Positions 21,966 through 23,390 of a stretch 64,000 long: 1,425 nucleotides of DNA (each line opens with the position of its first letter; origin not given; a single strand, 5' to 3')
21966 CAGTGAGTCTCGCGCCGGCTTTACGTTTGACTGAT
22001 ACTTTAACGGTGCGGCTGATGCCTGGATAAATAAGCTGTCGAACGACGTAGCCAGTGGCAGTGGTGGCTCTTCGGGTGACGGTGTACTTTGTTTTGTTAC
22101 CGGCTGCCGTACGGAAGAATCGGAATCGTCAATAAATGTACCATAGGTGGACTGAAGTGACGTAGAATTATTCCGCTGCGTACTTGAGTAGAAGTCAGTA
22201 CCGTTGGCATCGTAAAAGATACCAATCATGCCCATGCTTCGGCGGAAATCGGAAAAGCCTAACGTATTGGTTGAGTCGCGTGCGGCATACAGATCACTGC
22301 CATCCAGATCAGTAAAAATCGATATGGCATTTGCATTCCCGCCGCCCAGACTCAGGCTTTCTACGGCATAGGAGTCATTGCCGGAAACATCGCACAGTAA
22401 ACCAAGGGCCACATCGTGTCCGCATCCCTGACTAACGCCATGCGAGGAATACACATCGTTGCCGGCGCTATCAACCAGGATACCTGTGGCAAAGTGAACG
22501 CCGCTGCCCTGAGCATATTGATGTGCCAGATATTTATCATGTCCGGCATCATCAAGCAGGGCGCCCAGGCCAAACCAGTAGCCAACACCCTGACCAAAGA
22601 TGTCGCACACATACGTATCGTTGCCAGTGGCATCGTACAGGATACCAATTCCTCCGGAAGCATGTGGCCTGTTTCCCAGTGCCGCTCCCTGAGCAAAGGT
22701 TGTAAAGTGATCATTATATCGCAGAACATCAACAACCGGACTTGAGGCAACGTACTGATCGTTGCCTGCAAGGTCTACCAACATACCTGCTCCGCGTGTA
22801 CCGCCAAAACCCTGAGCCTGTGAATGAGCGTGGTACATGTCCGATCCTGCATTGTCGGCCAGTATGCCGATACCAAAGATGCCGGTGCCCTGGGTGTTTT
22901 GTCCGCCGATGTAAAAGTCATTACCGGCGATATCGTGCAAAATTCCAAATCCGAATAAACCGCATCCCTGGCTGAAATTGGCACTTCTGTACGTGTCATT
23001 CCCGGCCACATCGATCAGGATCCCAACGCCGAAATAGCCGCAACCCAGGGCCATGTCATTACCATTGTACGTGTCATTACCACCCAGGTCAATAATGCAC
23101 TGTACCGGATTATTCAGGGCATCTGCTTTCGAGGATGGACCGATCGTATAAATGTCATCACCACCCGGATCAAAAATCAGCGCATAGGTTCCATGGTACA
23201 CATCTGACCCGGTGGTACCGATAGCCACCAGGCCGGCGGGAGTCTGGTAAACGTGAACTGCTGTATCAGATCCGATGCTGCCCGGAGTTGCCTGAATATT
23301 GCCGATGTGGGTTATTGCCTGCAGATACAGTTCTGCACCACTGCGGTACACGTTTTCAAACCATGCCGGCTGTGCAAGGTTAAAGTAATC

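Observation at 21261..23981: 906-aa secreted protein built from ~14 novel glycine-rich 26-27-aa repeats fused to HEAT-like repeats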

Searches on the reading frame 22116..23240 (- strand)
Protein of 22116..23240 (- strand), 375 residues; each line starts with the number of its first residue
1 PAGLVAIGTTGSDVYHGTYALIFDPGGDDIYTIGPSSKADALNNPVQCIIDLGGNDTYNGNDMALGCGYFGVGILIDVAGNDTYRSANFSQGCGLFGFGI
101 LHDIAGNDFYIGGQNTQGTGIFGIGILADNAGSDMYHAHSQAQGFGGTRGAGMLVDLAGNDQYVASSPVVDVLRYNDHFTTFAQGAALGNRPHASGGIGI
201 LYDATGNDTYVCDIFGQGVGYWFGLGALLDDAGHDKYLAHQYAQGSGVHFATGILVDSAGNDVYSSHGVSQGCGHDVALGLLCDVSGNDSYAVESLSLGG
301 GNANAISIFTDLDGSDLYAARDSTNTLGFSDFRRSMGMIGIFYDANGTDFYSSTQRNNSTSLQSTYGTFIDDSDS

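Call 22: search_solved_structures(query=A2, max_evalue=10, show_alignments=3)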
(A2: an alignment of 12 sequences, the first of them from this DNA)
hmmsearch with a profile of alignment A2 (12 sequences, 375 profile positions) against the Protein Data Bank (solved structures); distinct sequences matched with E-value up to 10: 1.
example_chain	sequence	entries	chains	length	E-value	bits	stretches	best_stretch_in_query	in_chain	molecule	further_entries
9ig3_A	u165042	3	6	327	1.2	11.3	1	164-231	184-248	2-oxoglutarate-dependent dioxygenase traH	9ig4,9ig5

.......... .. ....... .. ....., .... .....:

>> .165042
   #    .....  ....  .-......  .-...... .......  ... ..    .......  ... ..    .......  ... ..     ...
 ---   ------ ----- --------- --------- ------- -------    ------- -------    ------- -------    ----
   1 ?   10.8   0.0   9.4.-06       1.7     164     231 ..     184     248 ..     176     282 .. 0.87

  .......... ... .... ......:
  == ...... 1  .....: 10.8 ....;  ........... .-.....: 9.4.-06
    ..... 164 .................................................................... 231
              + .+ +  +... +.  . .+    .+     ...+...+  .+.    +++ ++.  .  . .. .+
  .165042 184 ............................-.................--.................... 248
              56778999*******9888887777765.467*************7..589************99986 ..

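Call 34: predict_structure(alignment_id=A2)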
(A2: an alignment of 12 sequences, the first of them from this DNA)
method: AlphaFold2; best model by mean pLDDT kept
length: 375 residues; sequences in the alignment: 12
mean_pLDDT: 69.6   pTM: 0.74
mean pLDDT of the five models: 69.6, 65.1, 63.5, 57.8, 55.7
residues with pLDDT >= 90: 93; 70-90: 109; 50-70: 89; < 50: 84
segments of 3 or more residues with pLDDT < 50: 170-194, 217-221, 246-248, 296-304, 321-339, 353-355, 357-366
pLDDT, mean of each block of 10 residues (from residue 1): 81 89 94 76 83 94 79 92 82 82 94 67 87 84 55 89 72 34 27 59 91 56 70 85 53 81 72 54 84 54 55 73 37 38 66 44 46 54
secondary structure, 60 per line:
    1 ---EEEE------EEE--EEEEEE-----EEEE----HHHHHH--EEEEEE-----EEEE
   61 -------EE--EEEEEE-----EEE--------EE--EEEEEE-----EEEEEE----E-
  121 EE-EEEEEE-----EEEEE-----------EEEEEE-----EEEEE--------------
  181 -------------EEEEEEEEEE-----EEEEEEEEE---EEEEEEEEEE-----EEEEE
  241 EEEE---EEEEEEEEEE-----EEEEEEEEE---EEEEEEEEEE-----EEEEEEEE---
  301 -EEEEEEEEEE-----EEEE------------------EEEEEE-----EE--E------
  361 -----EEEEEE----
elements in order: E4-7 E14-16 E19-24 E30-33 H38-43 E46-51 E57-60 E72-77 E83-85 E98-103 E109-114 E124-129 E135-139 E151-156 E162-166 E194-203 E209-217 E221-230 E236-244 E248-257 E263-271 E275-284 E290-297 E302-311 E317-320 E339-344 E366-371

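Call 38: fold_search(model_id=the predicted structure, library=pdb)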
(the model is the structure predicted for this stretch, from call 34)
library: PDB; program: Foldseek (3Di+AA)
matches with E <= 10: 22; with E <= 0.001: 0
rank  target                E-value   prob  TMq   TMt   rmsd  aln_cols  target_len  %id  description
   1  3p4g_D                5.1e-02  0.69  0.30  0.34  11.2       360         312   15  X-ray crystal structure of a hyperactive, Ca2+-dependent, beta-helical antifreeze protein from an Antarctic bacterium (released 2011-04-27)
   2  3p4g_C                1.8e-01  0.60  0.32  0.39  10.2       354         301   15  X-ray crystal structure of a hyperactive, Ca2+-dependent, beta-helical antifreeze protein from an Antarctic bacterium (released 2011-04-27)
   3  3p4g_B                2.5e-01  0.38  0.29  0.33  10.9       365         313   16  X-ray crystal structure of a hyperactive, Ca2+-dependent, beta-helical antifreeze protein from an Antarctic bacterium (released 2011-04-27)
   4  3p4g_A                9.9e-01  0.35  0.34  0.41  10.2       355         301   16  X-ray crystal structure of a hyperactive, Ca2+-dependent, beta-helical antifreeze protein from an Antarctic bacterium (released 2011-04-27)
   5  3n6z                  1.6e+00  0.03  0.18  0.19  17.0       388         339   12  Crystal structure of a putative immunoglobulin A1 protease (BACOVA_03286) from Bacteroides ovatus at 1.30 A resolution (released 2010-07-21)
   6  2z8z                  2.0e+00  0.04  0.15  0.11  16.5       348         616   16  Crystal structure of a platinum-bound S445C mutant of Pseudomonas sp. MIS38 lipase (released 2007-10-30)
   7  4pew_A                3.2e+00  0.01  0.13  0.10  20.8       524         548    8  Structure of sacteLam55A from Streptomyces sp. SirexAA-E (released 2015-03-18)
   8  2zj6                  3.4e+00  0.04  0.18  0.12  17.4       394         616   16  Crystal structure of D337A mutant of Pseudomonas sp. MIS38 lipase (released 2008-12-02)
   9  2zvd_A                3.4e+00  0.03  0.14  0.10  15.6       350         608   16  Crystal structure of Pseudomonas sp. MIS38 lipase in an open conformation (released 2009-11-10)
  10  2zj7                  4.2e+00  0.03  0.16  0.11  15.5       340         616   15  Crystal structure of D157A mutant of Pseudomonas sp. MIS38 lipase (released 2008-12-02)
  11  3a6z_A                4.6e+00  0.01  0.12  0.08  18.6       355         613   16  Crystal structure of Pseudomonas sp. MIS38 lipase (PML) in the open conformation following dialysis against Ca-free bu (released 2010-05-26)
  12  8c50_A                5.9e+00  0.01  0.17  0.17  15.9       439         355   12  Pontibacter korlensis curli subunit CsgA (released 2023-06-28)
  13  9u4u_A                6.8e+00  0.00  0.06  0.10  19.6       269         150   10  Structure of the functional amyloid FapC from Pseudomonas sp.UK4 (released 2025-08-06)
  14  6p5t_B                7.2e+00  0.01  0.13  0.09  22.1       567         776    9  Surface-layer (S-layer) RsaA protein from Caulobacter crescentus bound to strontium and iodide (released 2020-01-15)
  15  4yzq_A                7.5e+00  0.01  0.13  0.19  15.1       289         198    8  C. bescii Family 3 pectate lyase double mutant K108A/Q111N in complex with trigalacturonic acid (released 2015-12-23)
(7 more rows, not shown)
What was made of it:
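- On Pectin-lyase-like beta-helix (Beta_helix PF13229 / PbH1 / NosD): The best pectate lyase match has E=7.5 (call 38).
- Closest known: MpAFP region IV. Same: This is the best, though weak, structural match: Foldseek E=0.05, probability 0.69 (call 38).
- Closest known: RTX / HemolysinCabind beta-roll. Different: Foldseek E is about 2-4 (call 38).
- Closest known: Pectin-lyase-like right-handed beta-helix enzymes. Different: Foldseek E>=7.5 (call 38).
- The nearest PDB folds are Ca2+-bound solenoids (3P4G, E=0.05, probability 0.69; then RTX lipase): call 38. Distant Foldseek neighbours include curli CsgA, FapC, the RsaA S-layer protein and autotransporter passengers, all at E>5 (call 38).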
